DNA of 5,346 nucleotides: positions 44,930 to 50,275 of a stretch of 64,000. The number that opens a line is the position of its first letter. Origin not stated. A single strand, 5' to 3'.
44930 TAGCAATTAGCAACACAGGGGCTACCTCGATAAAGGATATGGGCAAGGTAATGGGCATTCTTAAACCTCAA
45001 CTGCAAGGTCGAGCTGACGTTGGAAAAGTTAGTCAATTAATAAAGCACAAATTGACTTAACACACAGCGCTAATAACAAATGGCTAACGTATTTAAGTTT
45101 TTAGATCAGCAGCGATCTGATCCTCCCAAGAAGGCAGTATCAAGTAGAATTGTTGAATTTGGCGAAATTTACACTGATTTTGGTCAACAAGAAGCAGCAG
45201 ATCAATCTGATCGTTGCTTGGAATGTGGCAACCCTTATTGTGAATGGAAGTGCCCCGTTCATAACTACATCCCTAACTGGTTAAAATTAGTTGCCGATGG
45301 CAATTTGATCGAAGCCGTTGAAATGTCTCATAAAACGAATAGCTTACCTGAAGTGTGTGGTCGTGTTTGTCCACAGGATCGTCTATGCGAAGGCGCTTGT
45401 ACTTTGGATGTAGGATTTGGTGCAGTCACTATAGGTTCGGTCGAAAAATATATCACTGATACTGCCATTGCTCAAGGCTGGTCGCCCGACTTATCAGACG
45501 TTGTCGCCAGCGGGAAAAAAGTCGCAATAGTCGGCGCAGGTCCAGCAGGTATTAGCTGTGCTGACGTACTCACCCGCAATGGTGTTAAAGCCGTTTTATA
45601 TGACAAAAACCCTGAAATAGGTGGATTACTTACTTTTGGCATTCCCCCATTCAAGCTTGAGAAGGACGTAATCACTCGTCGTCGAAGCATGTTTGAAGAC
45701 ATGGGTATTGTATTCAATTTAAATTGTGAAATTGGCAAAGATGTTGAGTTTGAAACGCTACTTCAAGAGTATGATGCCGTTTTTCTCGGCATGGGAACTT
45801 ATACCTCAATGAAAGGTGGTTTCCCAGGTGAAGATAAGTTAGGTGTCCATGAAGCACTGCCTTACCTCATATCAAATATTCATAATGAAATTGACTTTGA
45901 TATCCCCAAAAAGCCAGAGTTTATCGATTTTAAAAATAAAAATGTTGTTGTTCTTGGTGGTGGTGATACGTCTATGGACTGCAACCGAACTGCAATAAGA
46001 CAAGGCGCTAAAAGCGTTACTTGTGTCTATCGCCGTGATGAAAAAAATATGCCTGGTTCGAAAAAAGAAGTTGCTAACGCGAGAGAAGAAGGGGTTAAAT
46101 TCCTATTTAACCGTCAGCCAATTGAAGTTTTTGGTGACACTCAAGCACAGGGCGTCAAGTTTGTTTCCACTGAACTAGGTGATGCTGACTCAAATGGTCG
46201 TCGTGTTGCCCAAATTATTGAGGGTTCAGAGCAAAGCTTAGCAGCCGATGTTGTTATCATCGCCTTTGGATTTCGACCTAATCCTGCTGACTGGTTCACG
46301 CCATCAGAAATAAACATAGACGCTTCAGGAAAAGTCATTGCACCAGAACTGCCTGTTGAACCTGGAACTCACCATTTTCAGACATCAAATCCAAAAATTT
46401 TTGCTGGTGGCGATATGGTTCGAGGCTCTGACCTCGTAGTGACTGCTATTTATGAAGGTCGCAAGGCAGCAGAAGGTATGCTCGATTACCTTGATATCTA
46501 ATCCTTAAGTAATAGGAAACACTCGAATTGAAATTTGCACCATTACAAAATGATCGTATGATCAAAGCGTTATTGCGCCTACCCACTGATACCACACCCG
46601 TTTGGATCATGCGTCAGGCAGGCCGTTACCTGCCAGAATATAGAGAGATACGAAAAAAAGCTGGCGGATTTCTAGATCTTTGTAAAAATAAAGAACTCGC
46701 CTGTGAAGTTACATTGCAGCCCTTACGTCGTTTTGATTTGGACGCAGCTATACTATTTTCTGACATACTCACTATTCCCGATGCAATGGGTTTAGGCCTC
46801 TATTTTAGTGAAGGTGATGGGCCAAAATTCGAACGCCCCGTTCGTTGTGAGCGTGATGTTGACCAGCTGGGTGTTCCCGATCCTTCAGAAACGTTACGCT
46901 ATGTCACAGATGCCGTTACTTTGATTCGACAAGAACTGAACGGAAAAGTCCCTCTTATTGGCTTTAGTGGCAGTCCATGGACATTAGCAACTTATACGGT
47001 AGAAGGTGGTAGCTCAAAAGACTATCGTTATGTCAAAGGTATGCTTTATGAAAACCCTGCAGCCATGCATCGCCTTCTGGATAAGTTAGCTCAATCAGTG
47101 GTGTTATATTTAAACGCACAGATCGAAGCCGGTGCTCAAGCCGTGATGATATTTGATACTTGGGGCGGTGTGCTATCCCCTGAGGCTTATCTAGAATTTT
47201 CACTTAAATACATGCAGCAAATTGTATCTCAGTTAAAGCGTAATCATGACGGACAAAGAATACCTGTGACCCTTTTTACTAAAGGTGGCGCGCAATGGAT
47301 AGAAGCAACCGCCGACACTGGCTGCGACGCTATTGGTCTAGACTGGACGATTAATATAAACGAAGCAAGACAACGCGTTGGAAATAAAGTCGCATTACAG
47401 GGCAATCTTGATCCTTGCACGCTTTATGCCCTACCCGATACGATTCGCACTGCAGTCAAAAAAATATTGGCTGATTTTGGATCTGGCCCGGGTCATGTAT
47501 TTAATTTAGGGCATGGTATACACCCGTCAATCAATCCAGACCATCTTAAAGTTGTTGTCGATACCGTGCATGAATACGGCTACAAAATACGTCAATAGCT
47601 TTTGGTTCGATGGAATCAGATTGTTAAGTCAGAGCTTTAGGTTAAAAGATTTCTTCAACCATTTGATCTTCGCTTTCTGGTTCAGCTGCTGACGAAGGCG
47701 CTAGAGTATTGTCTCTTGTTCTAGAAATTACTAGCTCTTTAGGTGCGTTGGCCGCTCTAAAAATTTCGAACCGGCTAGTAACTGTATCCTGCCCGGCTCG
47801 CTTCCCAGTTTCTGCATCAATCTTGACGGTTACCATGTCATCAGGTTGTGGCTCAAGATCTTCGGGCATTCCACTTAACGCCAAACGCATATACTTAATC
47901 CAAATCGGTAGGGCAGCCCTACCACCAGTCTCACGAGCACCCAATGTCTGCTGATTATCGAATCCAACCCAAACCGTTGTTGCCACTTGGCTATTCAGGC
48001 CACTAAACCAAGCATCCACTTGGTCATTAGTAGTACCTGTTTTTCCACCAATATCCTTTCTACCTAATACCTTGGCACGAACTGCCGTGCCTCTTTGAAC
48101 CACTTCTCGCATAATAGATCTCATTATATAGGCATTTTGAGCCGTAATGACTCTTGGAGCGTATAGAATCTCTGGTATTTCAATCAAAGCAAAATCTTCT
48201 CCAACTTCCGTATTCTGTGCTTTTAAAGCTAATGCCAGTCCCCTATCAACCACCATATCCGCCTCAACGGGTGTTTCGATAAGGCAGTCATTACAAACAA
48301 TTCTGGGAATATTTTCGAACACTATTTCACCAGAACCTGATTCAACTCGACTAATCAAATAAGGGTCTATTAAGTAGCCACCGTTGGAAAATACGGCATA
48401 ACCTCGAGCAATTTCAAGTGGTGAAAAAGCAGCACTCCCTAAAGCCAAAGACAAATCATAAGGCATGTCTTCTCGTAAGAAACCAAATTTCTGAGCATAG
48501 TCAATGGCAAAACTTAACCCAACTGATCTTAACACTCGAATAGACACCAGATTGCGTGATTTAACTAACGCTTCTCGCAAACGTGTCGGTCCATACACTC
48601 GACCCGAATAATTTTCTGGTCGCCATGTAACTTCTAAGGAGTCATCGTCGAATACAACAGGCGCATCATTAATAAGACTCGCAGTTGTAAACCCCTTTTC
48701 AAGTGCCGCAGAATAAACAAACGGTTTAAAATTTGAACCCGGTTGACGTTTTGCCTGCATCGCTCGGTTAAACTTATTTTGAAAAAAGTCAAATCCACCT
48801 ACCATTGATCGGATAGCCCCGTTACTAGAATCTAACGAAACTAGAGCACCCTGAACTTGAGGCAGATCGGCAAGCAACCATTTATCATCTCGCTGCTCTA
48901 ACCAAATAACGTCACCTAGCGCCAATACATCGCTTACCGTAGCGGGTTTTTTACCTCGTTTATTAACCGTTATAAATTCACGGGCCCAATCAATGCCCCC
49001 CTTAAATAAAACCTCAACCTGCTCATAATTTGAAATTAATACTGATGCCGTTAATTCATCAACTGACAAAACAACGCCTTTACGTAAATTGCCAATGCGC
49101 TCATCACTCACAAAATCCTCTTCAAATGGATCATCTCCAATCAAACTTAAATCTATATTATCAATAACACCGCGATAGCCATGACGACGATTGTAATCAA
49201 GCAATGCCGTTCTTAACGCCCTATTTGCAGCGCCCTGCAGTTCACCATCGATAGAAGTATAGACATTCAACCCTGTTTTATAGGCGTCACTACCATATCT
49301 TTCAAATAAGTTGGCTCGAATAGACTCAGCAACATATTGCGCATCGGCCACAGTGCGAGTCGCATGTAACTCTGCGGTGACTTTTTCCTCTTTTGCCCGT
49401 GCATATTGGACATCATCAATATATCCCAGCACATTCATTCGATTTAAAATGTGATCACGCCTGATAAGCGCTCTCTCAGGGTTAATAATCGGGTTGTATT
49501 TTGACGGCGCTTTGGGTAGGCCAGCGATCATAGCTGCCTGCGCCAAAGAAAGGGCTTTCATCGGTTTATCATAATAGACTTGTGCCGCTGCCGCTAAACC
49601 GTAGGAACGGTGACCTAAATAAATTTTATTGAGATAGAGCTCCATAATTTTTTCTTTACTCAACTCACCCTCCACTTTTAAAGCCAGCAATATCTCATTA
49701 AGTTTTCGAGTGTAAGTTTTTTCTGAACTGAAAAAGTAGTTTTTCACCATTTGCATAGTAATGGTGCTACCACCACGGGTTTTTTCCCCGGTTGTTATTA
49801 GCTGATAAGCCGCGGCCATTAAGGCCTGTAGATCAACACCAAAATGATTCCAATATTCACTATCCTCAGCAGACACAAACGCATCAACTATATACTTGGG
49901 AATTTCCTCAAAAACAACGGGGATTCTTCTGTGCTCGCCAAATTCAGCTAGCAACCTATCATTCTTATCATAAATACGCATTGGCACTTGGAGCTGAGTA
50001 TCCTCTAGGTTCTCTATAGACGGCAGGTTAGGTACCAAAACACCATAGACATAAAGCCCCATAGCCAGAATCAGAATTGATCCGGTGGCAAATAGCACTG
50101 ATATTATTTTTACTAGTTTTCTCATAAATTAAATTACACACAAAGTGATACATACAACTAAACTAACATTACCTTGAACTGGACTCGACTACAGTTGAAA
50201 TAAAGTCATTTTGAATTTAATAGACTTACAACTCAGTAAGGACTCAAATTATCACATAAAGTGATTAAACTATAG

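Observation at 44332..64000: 16.6-kb circularly permuted glt/hemE/mrcA/pil/aro block inserted inside the rpsU-(yqeY)-dnaG-rpoD macromolecular-synthesis operon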

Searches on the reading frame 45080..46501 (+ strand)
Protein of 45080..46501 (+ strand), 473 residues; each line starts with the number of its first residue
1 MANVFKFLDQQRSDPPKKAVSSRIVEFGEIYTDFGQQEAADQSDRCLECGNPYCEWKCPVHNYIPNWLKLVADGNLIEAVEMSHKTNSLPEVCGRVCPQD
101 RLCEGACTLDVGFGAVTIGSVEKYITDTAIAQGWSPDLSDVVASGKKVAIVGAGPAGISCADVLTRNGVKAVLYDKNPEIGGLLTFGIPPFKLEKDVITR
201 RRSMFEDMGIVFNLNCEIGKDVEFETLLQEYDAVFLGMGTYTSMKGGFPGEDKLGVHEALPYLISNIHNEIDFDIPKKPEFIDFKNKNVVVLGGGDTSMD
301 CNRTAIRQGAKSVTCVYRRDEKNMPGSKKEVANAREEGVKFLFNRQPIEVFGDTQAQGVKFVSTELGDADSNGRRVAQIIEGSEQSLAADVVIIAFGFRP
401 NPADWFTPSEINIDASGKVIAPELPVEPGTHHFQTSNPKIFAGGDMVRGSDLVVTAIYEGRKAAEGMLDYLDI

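Call 3: search_protein_families(library=ncbifam, proteins=[window:45080-46501:+])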
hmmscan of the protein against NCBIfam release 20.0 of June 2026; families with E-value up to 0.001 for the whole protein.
window:45080-46501:+ (473 aa): 57 families (the best 25 are shown)
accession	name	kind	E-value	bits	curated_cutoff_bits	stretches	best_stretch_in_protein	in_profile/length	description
TIGR01318.1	gltD_gamma_fam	subfamily_domain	1.4e-225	749.2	482.95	1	5-472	1-466/467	glutamate synthase, small subunit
NF009408.0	PRK12769.1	equivalog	2.7e-210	699.8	1003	1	11-472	192-652/659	formate-dependent uric acid utilization protein AegA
NF009451.0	PRK12809.1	equivalog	2.5e-169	564.6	1154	1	13-472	177-635/639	formate-dependent uric acid utilization protein YgfT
NF009414.0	PRK12778.1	equivalog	2.1e-101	340.4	1103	1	20-471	304-749/752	bifunctional dihydroorotate dehydrogenase B NAD binding subunit/NADPH-dependent glutamate synthase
TIGR01316.1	gltA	equivalog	7.6e-101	338.1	471.75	1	21-471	3-449/449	NADPH-dependent glutamate synthase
NF009410.0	PRK12771.1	subfamily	2.2e-99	333.6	516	1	52-472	48-446/566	NAD(P)-binding protein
TIGR01317.1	GOGAT_sm_gam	subfamily_domain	4.1e-99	332.6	447.7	1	7-471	5-478/485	glutamate synthase small subunit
NF009413.0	PRK12775.1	equivalog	1e-85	288.4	1895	1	11-471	298-754/1006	putative trifunctional 2-polyprenylphenol hydroxylase/glutamate synthase subunit beta/ferritin domain-containing protein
NF009454.0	PRK12814.1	equivalog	8.6e-81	272.2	916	1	46-471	97-500/657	putative NADPH-dependent glutamate synthase small subunit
NF010590.0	PRK13984.1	equivalog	2.7e-73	247.1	946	1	7-471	153-606/611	putative oxidoreductase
NF009409.0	PRK12770.1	subfamily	5.9e-66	223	343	1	143-472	16-351/360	putative glutamate synthase subunit beta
TIGR03315.1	Se_ygfK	equivalog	2.9e-62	210.4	835.3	1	52-468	445-836/1012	putative selenate reductase subunit YgfK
NF009415.0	PRK12779.1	equivalog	4.4e-59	200.3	1519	1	57-471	213-626/944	putative bifunctional glutamate synthase subunit beta/2-polyprenylphenol hydroxylase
NF045663.1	diclust_near_Sec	equivalog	1.5e-32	112.6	530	1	36-242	2-201/759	pyridine nucleotide-disulfide oxidoreductase/dicluster-binding protein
TIGR01292.1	TRX_reduct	equivalog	3e-19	69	343.45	1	284-471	139-300/300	thioredoxin-disulfide reductase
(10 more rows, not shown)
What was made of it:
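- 45080..46501 (+): gltD, the glutamate synthase small subunit of the gamma-type family. TIGR01318, 749 bits (call 3).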

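Call 9: find_related_loci(query=window:45080-46501:+, collection=genome_contigs, flank=10000)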
Query window:45080-46501:+ (473 aa) in genome_contigs; peptide patterns used: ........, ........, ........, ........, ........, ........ (x = any residue, [..] = any of these).
600 stretches matched a pattern (row limit reached: there are more); 596 encode a relative of the query (tblastn E <= 1e-3); the best 80 are kept; 80 distinct loci.
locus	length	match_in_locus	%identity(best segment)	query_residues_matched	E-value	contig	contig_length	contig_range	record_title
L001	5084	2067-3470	73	1-473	0e+0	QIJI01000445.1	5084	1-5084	MAG: Gammaproteobacteria bacterium isolate SZUA-75 Ga0063293_10025441, whole genome shotgun sequence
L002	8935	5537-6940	75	1-473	0e+0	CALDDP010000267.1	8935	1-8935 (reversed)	MAG: uncultured Gammaproteobacteria bacterium isolate N1_Bin_MAXBIN__089_1 genome assembly, contig: c_000001758410, whol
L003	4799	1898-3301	73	1-473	0e+0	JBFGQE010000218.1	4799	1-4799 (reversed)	MAG: Gammaproteobacteria bacterium isolate Mix_sand04.2021.02.G.34 k141_1922802_length_4799_cov_9.0013, whole genome sho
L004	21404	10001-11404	72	1-473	0e+0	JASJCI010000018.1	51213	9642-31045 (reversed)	MAG: Gammaproteobacteria bacterium isolate MO_140.B7 MO_140.c_138, whole genome shotgun sequence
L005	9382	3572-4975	71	1-473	0e+0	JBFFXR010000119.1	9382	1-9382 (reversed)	MAG: Gammaproteobacteria bacterium isolate Mix_sand01.2020.11.D.3 k141_475331_length_9382_cov_17.8595, whole genome shot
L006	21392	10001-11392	68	3-473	0e+0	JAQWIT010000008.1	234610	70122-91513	MAG: Gammaproteobacteria bacterium isolate cluster1_bin.6 k141_317485, whole genome shotgun sequence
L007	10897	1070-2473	69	1-473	0e+0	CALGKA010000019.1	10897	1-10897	MAG: uncultured Granulosicoccaceae bacterium isolate H3_Bin_METABAT__122_1 genome assembly, contig: c_000001510022, whol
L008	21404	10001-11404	68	1-473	0e+0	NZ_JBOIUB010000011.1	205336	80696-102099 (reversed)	Zooshikella sp. RANM57 NODE_11_length_205336_cov_18.733823, whole genome shotgun sequence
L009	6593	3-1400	68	2-473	0e+0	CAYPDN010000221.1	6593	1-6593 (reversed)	MAG TPA_asm: uncultured Granulosicoccaceae bacterium isolate binchicken_co258_30 genome assembly, contig: NODE_8710_leng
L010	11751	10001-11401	68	1-473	0e+0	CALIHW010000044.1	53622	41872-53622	MAG: uncultured Granulosicoccaceae bacterium isolate R3_Bin_Bin_67_1 genome assembly, contig: c_000003020927, whole geno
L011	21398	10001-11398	68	3-473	0e+0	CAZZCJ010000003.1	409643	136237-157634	MAG TPA_asm: uncultured Halomonas sp. isolate binchicken_co315_77 genome assembly, contig: NODE_16_length_409643_cov_79.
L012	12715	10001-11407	68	1-473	0e+0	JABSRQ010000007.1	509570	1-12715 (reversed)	MAG: Pseudomonadales bacterium isolate DT_90 DT-Pseudomonadales-1_scaffold_7, whole genome shotgun sequence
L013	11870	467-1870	68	1-473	0e+0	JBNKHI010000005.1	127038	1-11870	MAG: Cellvibrionaceae bacterium isolate E1.bin.8.strict NODE_5_length_127060_cov_5.253530, whole genome shotgun sequence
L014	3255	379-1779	68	2-473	0e+0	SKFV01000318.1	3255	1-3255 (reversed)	MAG: Pseudomonas sp. isolate CSBr16_108 CSBr16-57585, whole genome shotgun sequence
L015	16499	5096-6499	67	1-473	0e+0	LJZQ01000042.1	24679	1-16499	MAG: Marinobacter excellens HL-55 ITZ_scaf_523, whole genome shotgun sequence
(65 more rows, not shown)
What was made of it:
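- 45080..46501 (+): It is 65-75% identical to GltD of 80 genomes (call 9).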

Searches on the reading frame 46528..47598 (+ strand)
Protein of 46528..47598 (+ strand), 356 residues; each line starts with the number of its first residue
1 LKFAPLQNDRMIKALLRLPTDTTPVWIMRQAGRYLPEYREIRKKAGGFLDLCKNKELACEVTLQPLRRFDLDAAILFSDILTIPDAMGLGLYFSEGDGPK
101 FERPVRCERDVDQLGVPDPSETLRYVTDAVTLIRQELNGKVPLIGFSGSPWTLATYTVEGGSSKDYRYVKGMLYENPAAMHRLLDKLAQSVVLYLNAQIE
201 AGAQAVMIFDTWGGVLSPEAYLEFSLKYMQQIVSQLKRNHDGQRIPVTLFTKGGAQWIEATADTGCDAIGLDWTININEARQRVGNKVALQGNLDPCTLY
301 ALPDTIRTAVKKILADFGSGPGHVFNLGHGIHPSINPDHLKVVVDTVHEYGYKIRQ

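Call 3: search_protein_families(library=ncbifam, proteins=[window:46528-47598:+])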
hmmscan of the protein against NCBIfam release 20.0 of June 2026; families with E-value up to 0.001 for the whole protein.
window:46528-47598:+ (356 aa): 5 families
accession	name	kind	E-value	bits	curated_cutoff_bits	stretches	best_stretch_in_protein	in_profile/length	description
TIGR01464.1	hemE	equivalog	1e-133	445.6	302.95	1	11-349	2-338/338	uroporphyrinogen decarboxylase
TIGR01463.1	mtaA_cmuA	subfamily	1.4e-21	77.2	235.4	1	41-351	35-339/340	MtaA/CmuA family methyltransferase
NF004889.0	PRK06252.1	subfamily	2.1e-21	76.3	244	1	109-352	104-338/340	methylcobalamin:coenzyme M methyltransferase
NF041608.1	methylcob_mtaseMtbA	equivalog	3e-14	52.8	600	1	121-352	119-339/339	methylcobamide:CoM methyltransferase MtbA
NF040654.1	MtaA_Meth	equivalog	4.4e-14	52.1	400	1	83-350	75-335/337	methylcobamide:CoM methyltransferase MtaA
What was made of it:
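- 46528..47598 (+): hemE (uroporphyrinogen decarboxylase). TIGR01464, 446 bits (call 3).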

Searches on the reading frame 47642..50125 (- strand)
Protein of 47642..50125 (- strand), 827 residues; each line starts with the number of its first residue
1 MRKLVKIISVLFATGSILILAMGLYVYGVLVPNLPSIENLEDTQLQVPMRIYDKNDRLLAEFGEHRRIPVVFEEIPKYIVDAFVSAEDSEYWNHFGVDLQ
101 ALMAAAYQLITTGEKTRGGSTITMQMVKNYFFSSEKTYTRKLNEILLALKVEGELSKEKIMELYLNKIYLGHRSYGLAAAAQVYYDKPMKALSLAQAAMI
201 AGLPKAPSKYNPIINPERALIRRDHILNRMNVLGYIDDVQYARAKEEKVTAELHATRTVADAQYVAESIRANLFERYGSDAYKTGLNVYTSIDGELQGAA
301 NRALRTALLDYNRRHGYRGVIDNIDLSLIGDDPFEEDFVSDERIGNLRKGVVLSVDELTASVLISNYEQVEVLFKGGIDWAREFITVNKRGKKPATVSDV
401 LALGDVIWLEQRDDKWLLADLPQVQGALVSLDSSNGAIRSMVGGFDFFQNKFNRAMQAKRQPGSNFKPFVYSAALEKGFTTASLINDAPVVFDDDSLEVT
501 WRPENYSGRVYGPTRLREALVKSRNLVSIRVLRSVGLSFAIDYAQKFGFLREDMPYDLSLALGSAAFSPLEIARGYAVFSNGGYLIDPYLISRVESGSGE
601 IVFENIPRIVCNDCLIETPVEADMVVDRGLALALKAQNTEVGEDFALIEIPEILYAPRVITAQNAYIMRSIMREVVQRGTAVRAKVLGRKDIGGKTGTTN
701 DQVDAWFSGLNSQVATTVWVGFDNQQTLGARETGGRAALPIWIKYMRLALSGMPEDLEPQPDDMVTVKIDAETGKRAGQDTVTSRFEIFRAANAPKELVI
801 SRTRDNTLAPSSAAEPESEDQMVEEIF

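Call 3: search_protein_families(library=ncbifam, proteins=[window:47642-50125:-])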
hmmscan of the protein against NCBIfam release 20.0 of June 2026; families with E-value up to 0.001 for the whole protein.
window:47642-50125:- (827 aa): 16 families
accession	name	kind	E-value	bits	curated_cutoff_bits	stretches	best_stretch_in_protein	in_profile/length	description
NF008643.0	PRK11636.1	equivalog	1.9e-224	747.6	1263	1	4-799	3-832/850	peptidoglycan glycosyltransferase/peptidoglycan DD-transpeptidase MrcA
TIGR02074.1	PBP_1a_fam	subfamily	1.5e-173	578.5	508.75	1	66-750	1-533/535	PBP1A family penicillin-binding protein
NF051885.1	tranpepglycosPbpC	equivalog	3.8e-138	461.9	900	3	6-309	11-315/632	multimodular transpeptidase-transglycosylase PbpC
TIGR02071.1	PBP_1b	equivalog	3.2e-110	369.4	717.75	3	36-313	116-397/729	penicillin-binding protein 1B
TIGR02073.1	PBP_1c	equivalog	1.8e-90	304.6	494.2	3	49-309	12-265/728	penicillin-binding protein 1C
NF007061.0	PRK09506.1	equivalog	5.3e-86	289.1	1120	3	34-308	178-456/825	bifunctional glycosyl transferase/transpeptidase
NF038272.1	strep_PBP1A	exception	2.4e-81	274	1075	2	3-297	6-305/658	penicillin-binding protein PBP1A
NF011423.0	PRK14850.1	equivalog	1.7e-80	271.4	1275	3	64-314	154-408/764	penicillin-binding protein 1b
NF038276.1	strep_PBP2A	exception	4.3e-77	259.9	1100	3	6-298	38-330/716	penicillin-binding protein PBP2A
NF008414.0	PRK11240.1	equivalog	2.9e-57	194.3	1121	2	66-250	63-246/774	peptidoglycan glycosyltransferase PbpC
NF038274.1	strep_PBP1B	exception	4.8e-51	173.9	1225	3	66-255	81-284/745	penicillin-binding protein PBP1B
NF010008.0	PRK13481.1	equivalog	1.1e-36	126.6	270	1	70-244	83-263/269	glycosyltransferase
TIGR02070.1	mono_pep_trsgly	equivalog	1e-34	120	182.65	1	70-232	58-220/224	monofunctional biosynthetic peptidoglycan transglycosylase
TIGR03423.1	pbp2_mrdA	equivalog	1.7e-18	66.5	455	2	452-549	297-390/593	penicillin-binding protein 2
TIGR02214.1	spoVD_pbp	equivalog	8e-06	24.5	688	0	657-700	453-495/636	stage V sporulation protein D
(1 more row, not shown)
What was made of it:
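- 47642..50125 (-): mrcA (PBP1A), divergent from pilM. NF008643 748 bits and TIGR02074 578 bits (call 3).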
